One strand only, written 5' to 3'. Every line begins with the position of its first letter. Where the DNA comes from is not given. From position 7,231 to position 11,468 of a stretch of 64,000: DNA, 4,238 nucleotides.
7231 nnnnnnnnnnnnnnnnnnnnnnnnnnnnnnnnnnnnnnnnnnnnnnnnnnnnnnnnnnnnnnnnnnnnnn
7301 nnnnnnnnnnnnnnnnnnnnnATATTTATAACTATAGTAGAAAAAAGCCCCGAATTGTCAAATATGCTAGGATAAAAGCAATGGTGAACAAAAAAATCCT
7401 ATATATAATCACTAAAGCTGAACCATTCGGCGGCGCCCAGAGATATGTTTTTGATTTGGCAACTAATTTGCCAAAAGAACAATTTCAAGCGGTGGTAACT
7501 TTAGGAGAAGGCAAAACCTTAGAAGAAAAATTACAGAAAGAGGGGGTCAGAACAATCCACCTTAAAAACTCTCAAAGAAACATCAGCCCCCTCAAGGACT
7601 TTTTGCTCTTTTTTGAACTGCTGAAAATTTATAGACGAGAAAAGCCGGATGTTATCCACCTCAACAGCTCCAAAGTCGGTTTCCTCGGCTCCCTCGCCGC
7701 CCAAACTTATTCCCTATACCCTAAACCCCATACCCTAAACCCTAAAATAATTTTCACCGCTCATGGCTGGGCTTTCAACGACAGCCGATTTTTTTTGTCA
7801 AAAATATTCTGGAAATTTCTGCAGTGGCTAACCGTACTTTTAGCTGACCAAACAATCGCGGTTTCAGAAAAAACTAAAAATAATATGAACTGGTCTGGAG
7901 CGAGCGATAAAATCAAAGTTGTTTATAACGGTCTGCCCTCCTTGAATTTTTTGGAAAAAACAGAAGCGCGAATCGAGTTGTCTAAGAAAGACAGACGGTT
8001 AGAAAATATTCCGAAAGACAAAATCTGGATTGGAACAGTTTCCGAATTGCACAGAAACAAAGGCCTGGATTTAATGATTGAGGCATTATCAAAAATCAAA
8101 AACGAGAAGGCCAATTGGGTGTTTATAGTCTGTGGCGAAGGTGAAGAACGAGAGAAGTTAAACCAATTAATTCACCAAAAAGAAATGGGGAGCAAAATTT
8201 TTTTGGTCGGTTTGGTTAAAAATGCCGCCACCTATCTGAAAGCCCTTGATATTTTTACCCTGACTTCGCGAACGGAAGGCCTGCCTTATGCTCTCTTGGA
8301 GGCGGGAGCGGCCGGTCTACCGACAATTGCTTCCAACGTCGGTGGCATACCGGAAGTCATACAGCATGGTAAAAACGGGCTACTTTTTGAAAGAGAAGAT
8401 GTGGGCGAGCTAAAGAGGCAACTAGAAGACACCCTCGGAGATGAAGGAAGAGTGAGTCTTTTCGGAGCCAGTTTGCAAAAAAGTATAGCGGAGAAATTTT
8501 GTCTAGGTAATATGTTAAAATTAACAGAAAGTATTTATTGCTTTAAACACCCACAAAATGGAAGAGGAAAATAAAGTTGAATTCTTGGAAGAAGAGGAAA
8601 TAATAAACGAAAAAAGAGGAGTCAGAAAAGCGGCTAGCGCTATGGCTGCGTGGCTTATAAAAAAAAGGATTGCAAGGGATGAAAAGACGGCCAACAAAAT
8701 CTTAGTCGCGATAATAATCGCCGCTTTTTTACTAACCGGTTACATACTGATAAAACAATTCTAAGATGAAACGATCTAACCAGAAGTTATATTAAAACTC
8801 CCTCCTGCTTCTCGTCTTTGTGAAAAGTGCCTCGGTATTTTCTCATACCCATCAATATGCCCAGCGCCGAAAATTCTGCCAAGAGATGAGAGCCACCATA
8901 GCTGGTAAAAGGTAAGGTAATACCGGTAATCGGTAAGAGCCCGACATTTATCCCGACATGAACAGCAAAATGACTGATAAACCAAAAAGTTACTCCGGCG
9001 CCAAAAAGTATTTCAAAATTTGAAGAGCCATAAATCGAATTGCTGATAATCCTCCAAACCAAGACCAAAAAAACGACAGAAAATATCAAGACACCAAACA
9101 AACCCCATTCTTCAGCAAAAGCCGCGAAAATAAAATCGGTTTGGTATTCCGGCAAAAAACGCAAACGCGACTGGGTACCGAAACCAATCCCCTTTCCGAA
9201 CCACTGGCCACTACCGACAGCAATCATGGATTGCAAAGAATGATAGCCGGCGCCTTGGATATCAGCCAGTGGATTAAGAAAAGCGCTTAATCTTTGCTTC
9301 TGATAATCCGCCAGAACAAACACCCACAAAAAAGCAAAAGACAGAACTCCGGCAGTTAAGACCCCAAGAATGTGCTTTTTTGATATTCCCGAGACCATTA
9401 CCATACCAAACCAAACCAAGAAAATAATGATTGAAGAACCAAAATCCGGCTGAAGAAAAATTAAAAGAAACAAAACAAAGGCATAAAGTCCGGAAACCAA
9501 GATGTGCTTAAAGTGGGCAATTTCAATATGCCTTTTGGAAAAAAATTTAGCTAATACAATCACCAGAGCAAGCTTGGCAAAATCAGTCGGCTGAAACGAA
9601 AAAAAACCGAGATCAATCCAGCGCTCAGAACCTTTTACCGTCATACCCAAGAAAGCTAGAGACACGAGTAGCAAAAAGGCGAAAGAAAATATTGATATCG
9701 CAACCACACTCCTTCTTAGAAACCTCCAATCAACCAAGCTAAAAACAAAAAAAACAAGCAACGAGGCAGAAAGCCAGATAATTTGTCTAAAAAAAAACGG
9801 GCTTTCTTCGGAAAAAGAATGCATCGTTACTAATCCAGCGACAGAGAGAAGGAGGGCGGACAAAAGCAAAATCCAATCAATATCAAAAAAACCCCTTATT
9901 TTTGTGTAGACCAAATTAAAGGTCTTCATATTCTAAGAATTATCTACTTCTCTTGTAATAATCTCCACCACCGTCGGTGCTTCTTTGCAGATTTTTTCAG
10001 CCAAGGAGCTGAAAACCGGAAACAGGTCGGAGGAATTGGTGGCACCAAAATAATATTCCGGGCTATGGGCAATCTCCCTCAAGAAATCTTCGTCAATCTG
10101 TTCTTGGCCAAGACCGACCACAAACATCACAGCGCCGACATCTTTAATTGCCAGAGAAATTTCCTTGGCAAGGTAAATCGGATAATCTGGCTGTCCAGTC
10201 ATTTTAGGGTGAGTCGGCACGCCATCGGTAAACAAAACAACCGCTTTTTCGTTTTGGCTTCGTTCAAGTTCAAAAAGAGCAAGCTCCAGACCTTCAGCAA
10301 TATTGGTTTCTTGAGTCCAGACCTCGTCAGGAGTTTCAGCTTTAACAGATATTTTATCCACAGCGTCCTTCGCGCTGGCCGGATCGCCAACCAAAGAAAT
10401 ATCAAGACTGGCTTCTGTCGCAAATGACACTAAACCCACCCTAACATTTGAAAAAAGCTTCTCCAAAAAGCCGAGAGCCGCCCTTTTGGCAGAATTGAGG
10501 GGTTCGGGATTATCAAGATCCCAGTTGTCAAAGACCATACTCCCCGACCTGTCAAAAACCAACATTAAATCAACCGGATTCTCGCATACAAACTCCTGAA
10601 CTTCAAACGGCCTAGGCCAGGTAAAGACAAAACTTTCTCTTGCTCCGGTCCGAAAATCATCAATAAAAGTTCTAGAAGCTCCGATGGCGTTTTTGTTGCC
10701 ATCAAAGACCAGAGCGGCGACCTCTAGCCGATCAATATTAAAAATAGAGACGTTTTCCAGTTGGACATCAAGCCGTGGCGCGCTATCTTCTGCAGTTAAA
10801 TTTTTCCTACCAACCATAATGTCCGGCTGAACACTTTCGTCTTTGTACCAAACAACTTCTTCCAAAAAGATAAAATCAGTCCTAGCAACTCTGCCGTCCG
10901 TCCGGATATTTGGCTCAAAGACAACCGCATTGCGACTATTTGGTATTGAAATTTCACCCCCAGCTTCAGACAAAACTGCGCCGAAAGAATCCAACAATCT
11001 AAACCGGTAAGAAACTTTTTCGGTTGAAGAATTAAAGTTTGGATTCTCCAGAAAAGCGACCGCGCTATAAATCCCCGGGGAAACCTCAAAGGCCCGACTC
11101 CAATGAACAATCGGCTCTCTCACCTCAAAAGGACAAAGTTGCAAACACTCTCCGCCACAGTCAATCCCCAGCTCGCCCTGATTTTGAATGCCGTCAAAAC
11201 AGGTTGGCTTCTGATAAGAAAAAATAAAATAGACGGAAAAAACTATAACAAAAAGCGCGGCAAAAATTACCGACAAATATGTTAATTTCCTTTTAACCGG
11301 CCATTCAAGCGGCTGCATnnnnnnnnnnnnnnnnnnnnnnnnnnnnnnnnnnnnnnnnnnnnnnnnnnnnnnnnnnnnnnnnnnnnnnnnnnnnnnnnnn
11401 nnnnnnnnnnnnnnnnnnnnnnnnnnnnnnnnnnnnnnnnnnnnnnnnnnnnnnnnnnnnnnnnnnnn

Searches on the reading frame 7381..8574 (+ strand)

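Call 38: search_protein_families(library=pfam, proteins=[window:7381-8574:+], max_evalue=0.001)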
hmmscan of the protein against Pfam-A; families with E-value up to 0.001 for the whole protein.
window:7381-8574:+ (397 aa): 6 families
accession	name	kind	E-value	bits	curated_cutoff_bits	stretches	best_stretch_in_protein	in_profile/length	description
PF00534.26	Glycos_transf_1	-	1e-37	129.7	26.4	1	203-355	4-159/172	Glycosyl transferases group 1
PF13692.12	Glyco_trans_1_4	-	5.2e-34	118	27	1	217-353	4-141/142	Glycosyl transferases group 1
PF13439.12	Glyco_transf_4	-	3.9e-24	86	28.5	1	16-185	1-166/170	Glycosyltransferase Family 4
PF13579.12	Glyco_trans_4_4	-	5.8e-14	53.2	29.7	1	17-184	1-158/158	Glycosyl transferase 4-like domain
PF13477.12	Glyco_trans_4_2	-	5.4e-08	33.5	23.4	1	20-109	10-96/139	Glycosyl transferase 4-like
PF20706.3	GT4-conflict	-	0.00052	19.6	26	1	224-330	209-323/385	Family 4 Glycosyltransferase in conflict systems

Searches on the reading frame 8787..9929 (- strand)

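Call 38: search_protein_families(library=pfam, proteins=[window:8787-9929:-], max_evalue=0.001)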
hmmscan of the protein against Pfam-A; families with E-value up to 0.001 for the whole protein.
window:8787-9929:- (380 aa): 1 family
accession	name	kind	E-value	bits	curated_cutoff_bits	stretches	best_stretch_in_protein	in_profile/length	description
PF01098.24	FTSW_RODA_SPOVE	-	1.1e-84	285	26.4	1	26-365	17-353/356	Cell cycle protein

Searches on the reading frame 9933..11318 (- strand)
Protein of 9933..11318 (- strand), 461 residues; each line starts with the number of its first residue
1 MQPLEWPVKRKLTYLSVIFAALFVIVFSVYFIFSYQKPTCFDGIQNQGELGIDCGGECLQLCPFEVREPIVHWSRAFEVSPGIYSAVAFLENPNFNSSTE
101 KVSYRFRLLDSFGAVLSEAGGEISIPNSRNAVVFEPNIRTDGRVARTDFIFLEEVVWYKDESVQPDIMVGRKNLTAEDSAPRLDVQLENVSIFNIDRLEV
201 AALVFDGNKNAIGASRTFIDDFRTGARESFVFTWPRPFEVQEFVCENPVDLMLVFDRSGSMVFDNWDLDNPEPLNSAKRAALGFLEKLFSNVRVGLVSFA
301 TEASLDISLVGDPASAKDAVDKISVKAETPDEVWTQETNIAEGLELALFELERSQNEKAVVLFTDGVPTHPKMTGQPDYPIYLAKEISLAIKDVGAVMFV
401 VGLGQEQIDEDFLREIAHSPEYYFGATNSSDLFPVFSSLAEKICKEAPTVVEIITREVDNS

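Call 38: search_protein_families(library=pfam, proteins=[window:9933-11318:-], max_evalue=0.001)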
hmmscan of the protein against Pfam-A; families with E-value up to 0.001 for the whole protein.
window:9933-11318:- (461 aa): 2 families
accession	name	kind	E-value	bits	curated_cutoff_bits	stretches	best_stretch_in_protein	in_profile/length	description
PF00092.34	VWA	-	3.7e-16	60.3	23.8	1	250-431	1-167/174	von Willebrand factor type A domain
PF13519.12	VWA_2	-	2.8e-14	54.1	27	1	251-366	1-106/107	von Willebrand factor type A domain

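Call 87: search_protein_families(library=pfam, proteins=[window:9933-11318:-], max_evalue=1)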
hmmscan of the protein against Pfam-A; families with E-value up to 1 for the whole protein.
window:9933-11318:- (461 aa): 5 families
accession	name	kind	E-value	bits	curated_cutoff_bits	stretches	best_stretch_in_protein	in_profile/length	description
PF00092.34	VWA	-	3.7e-16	60.3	23.8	1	250-431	1-167/174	von Willebrand factor type A domain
PF13519.12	VWA_2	-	2.8e-14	54.1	27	1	251-366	1-106/107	von Willebrand factor type A domain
PF01882.25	DUF58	-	0.017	14.8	23.4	1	240-362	27-138/216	Protein of unknown function DUF58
PF13768.12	VWA_3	-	0.037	14.5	27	1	277-418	20-147/155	von Willebrand factor type A domain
PF05762.20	VWA_CoxE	-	0.12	12.2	26.4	1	246-369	54-162/222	VWA domain containing CoxE-like protein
